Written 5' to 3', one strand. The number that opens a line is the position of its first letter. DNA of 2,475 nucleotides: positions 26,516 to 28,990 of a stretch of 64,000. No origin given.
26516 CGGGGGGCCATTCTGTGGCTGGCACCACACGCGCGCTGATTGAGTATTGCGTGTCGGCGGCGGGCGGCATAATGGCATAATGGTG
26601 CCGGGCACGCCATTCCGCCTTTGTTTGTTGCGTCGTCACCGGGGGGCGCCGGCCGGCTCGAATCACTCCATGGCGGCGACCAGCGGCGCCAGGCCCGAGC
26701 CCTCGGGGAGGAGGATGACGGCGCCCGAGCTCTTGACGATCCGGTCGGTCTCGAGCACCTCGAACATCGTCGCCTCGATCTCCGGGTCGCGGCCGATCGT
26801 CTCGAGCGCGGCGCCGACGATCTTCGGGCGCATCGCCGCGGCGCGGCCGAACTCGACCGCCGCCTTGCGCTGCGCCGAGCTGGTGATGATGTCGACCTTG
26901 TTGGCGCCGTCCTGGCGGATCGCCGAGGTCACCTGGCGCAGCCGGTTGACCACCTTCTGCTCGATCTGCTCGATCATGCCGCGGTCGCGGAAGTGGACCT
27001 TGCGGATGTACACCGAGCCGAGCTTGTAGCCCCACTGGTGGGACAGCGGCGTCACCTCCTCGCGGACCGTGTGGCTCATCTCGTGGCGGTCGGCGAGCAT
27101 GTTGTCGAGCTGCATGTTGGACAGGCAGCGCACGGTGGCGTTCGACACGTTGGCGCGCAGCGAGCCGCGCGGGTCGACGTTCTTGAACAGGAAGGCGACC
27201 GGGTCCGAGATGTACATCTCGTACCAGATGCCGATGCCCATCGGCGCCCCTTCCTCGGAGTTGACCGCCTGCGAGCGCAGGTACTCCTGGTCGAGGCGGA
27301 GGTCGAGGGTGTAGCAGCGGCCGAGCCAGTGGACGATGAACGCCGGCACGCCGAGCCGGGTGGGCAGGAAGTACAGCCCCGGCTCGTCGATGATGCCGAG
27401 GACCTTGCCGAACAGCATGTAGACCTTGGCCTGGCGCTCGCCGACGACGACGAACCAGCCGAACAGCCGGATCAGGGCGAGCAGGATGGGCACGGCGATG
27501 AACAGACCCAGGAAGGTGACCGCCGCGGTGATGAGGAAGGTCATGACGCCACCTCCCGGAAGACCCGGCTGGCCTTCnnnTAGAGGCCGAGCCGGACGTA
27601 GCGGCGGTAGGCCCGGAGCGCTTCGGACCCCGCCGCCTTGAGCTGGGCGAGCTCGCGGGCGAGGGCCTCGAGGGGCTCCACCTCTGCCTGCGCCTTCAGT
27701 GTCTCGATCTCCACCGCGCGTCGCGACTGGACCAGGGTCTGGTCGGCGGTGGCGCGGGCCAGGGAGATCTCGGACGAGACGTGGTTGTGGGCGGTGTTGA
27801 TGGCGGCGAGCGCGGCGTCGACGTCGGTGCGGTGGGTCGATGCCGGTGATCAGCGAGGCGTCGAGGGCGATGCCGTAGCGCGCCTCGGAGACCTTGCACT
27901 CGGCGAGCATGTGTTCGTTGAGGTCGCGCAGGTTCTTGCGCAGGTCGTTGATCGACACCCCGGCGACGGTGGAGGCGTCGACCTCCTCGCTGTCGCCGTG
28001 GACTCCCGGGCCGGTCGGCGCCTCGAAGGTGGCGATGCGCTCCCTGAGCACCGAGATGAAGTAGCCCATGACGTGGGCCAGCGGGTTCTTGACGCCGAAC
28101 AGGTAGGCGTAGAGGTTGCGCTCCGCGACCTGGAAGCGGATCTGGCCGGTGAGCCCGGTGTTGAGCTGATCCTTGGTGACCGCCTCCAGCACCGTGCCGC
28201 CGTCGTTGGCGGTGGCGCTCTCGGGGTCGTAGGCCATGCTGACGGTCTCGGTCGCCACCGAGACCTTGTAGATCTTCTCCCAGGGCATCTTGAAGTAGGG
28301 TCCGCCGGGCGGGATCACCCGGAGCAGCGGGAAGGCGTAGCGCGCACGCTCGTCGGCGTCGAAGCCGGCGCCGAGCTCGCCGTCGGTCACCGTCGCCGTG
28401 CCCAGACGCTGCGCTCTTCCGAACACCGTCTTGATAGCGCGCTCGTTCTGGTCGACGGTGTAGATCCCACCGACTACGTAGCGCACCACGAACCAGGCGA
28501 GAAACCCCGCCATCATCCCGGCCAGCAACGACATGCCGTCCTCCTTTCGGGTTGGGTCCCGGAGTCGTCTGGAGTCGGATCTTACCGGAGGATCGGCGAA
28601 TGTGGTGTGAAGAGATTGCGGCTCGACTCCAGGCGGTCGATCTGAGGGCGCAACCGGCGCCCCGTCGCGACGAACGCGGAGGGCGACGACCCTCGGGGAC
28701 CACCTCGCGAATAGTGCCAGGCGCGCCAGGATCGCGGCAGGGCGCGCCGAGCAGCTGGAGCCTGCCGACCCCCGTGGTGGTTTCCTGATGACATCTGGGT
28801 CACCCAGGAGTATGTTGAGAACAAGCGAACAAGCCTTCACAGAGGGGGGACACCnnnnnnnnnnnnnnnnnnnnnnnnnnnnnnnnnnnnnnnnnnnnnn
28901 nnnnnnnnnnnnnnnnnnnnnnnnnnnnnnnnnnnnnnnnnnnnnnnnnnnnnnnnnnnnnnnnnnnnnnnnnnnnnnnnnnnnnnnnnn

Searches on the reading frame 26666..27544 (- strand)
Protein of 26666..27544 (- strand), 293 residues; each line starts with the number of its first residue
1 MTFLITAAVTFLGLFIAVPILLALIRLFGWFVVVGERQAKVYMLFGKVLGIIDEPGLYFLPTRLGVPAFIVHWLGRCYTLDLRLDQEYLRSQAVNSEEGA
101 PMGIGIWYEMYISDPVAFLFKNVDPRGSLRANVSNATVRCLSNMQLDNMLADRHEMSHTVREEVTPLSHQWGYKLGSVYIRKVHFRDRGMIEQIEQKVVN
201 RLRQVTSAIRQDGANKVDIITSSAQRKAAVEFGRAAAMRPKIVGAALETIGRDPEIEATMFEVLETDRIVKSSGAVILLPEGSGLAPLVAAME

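Call 41: search_protein_families(library=pfam, proteins=[window:26666-27544:-], max_evalue=0.001)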
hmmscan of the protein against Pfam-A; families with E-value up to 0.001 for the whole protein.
window:26666-27544:- (293 aa): 1 family
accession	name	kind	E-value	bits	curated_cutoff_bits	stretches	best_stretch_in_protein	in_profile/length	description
PF01145.31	Band_7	-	1.4e-13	51.8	23.6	1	33-210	2-171/176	SPFH domain / Band 7 family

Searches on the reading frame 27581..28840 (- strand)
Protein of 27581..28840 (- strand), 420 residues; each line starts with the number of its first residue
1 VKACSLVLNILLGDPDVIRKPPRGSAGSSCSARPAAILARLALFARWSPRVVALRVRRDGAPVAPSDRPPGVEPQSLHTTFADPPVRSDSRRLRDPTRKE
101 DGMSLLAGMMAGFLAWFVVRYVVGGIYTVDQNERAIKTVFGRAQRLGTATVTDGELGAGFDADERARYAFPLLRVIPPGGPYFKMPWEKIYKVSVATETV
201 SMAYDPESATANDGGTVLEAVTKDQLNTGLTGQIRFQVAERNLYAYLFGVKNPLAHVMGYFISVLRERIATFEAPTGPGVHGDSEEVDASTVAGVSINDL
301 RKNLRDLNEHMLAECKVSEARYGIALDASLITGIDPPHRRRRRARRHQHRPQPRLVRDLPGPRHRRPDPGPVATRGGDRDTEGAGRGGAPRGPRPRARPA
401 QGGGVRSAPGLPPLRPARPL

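Call 41: search_protein_families(library=pfam, proteins=[window:27581-28840:-], max_evalue=0.001)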
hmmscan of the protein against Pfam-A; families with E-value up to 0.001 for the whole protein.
window:27581-28840:- (420 aa): 1 family
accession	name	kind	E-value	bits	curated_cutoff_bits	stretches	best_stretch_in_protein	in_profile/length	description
PF01145.31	Band_7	-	4.1e-09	37.2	23.6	1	128-340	2-151/176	SPFH domain / Band 7 family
